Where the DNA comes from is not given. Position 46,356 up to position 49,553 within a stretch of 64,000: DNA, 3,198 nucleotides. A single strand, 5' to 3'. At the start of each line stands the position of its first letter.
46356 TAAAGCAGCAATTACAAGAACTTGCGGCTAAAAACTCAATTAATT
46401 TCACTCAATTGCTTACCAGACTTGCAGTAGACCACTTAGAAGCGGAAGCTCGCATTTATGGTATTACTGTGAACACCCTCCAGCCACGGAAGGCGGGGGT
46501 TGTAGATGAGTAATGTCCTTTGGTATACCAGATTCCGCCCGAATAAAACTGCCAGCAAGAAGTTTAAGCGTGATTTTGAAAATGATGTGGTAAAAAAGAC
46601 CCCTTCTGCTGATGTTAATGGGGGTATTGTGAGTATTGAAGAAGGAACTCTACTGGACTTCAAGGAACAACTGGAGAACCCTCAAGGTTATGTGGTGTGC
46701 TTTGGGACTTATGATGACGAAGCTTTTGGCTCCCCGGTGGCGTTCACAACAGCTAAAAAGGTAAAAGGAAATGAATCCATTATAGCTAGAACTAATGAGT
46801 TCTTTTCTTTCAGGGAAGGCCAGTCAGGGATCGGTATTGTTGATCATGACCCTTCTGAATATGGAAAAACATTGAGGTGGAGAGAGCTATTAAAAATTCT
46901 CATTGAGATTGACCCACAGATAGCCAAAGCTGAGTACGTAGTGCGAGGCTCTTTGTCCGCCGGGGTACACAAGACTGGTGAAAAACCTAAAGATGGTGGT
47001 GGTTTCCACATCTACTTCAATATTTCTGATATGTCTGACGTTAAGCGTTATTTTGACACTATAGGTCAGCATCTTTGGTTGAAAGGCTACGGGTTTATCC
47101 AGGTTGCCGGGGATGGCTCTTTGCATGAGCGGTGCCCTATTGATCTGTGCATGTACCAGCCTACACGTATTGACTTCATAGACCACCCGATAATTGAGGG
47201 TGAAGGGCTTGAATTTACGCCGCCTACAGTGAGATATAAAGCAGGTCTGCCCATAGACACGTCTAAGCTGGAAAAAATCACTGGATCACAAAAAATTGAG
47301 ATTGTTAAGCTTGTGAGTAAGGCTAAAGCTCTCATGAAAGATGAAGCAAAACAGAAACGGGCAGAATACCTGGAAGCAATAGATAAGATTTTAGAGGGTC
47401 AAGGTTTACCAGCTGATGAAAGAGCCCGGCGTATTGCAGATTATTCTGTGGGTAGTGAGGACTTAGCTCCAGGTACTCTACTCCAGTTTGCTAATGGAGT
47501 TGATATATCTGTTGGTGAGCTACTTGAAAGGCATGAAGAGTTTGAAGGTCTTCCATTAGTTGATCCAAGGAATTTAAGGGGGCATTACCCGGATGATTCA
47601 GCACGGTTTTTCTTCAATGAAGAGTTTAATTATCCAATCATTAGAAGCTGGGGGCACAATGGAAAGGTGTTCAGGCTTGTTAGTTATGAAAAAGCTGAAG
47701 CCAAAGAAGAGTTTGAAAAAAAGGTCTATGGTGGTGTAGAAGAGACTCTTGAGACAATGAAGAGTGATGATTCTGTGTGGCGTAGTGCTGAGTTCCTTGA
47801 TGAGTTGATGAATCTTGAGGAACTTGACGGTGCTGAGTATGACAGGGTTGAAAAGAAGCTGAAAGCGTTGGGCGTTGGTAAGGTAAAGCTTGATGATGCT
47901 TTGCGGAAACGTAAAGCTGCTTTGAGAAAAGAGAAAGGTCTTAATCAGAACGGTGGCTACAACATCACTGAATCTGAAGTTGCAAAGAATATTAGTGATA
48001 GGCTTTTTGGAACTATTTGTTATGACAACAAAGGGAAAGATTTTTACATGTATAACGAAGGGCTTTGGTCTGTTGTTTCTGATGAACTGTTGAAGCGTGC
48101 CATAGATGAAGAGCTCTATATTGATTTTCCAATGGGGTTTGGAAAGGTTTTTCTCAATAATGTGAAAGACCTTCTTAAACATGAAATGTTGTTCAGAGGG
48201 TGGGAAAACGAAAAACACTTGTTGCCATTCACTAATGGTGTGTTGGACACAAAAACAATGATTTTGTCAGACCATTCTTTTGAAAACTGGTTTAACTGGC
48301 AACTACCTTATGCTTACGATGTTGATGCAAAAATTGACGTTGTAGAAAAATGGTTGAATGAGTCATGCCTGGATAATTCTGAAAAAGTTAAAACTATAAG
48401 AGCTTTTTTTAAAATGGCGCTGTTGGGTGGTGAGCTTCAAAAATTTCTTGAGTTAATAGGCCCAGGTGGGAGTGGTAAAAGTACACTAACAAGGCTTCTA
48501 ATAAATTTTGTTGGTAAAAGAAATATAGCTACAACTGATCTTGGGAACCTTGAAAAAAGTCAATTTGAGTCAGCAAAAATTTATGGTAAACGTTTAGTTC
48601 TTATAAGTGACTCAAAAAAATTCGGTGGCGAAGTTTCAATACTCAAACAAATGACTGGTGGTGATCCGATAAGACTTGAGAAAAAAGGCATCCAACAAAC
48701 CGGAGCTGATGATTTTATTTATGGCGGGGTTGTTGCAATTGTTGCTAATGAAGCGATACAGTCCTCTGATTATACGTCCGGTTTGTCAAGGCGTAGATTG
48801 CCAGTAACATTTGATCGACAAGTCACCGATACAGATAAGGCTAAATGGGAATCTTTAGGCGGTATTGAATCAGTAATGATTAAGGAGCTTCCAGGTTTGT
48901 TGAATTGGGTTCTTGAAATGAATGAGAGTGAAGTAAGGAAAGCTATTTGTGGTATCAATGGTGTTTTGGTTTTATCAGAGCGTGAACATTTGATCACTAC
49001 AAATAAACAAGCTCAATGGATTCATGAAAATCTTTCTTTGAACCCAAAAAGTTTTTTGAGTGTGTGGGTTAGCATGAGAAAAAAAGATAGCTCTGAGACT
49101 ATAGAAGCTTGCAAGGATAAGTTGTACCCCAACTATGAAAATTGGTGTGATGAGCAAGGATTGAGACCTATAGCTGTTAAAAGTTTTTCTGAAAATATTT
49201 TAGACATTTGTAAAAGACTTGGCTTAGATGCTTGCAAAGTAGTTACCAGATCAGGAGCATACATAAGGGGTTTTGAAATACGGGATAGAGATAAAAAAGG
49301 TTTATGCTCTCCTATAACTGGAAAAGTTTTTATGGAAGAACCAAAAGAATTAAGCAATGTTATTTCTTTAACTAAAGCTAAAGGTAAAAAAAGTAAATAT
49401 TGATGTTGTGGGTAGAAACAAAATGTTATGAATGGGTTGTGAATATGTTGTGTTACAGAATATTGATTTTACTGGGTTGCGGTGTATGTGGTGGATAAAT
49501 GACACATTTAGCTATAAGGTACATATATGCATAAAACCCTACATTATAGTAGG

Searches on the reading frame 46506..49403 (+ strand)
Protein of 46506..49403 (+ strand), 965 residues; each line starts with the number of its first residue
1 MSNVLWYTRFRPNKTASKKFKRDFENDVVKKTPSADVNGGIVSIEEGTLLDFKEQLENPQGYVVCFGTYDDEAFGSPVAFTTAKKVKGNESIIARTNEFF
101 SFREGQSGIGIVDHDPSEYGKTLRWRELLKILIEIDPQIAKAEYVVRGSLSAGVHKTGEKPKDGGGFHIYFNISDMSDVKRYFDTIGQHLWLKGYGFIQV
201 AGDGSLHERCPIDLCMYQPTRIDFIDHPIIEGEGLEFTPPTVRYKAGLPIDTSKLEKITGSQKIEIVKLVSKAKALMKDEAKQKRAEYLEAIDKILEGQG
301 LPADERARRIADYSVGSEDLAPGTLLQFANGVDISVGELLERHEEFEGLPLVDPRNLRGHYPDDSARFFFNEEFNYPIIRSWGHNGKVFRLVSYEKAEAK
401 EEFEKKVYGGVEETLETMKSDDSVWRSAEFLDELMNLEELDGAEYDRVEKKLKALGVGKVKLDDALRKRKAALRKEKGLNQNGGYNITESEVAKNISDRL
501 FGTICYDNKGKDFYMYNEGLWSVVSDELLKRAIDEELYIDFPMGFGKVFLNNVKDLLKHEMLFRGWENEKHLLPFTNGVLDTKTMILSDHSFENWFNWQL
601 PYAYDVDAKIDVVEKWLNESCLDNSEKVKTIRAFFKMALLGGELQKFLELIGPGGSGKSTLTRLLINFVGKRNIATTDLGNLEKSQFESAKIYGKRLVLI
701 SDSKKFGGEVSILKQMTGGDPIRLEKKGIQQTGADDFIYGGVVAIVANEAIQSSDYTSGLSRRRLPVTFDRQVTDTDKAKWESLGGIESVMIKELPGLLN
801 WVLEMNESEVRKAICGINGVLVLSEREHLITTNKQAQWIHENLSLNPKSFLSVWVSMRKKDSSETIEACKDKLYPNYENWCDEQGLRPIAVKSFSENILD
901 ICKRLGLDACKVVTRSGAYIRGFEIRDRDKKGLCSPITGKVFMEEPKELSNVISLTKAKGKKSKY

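Call 12: search_protein_families(library=phrogs, proteins=[window:46506-49403:+], max_evalue=0.00001)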
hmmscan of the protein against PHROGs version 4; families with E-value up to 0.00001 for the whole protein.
window:46506-49403:+ (965 aa): 9 families
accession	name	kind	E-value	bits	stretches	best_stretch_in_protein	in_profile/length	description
phrog_864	-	DNA, RNA and nucleotide metabolism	1.8e-57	196.6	1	395-916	134-614/1064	DNA primase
phrog_1829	-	DNA, RNA and nucleotide metabolism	1.8e-37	129.9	1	479-913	316-740/772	DNA primase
phrog_1156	-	DNA, RNA and nucleotide metabolism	6e-31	108.8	1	389-927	270-827/855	DNA primase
phrog_7601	-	unknown function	8.4e-26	92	1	629-898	3-250/289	-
phrog_6088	-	DNA, RNA and nucleotide metabolism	1.1e-24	87.9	1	505-927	350-765/772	DNA primase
phrog_16593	-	DNA, RNA and nucleotide metabolism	8.1e-24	85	1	78-355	74-359/823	DNA primase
phrog_16213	-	DNA, RNA and nucleotide metabolism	4.7e-18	65.8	1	510-802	254-546/732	DNA primase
phrog_2478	-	DNA, RNA and nucleotide metabolism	3.7e-16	59.4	1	568-804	504-738/854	DNA polymerase/primase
phrog_16950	-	DNA, RNA and nucleotide metabolism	5.1e-09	35.6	1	567-897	476-805/843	DNA primase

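Call 60: search_protein_families(library=pfam, proteins=[window:46506-49403:+], max_evalue=0.001)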
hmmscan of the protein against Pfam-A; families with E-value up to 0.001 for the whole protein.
window:46506-49403:+ (965 aa): 2 families
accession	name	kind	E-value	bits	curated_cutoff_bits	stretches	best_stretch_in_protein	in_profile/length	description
PF19263.5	DUF5906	-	2.7e-14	54.2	27.6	1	650-761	1-112/114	Family of unknown function (DUF5906)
PF08706.16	D5_N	-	3.2e-10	40.9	22.4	1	499-619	7-142/145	D5 N terminal like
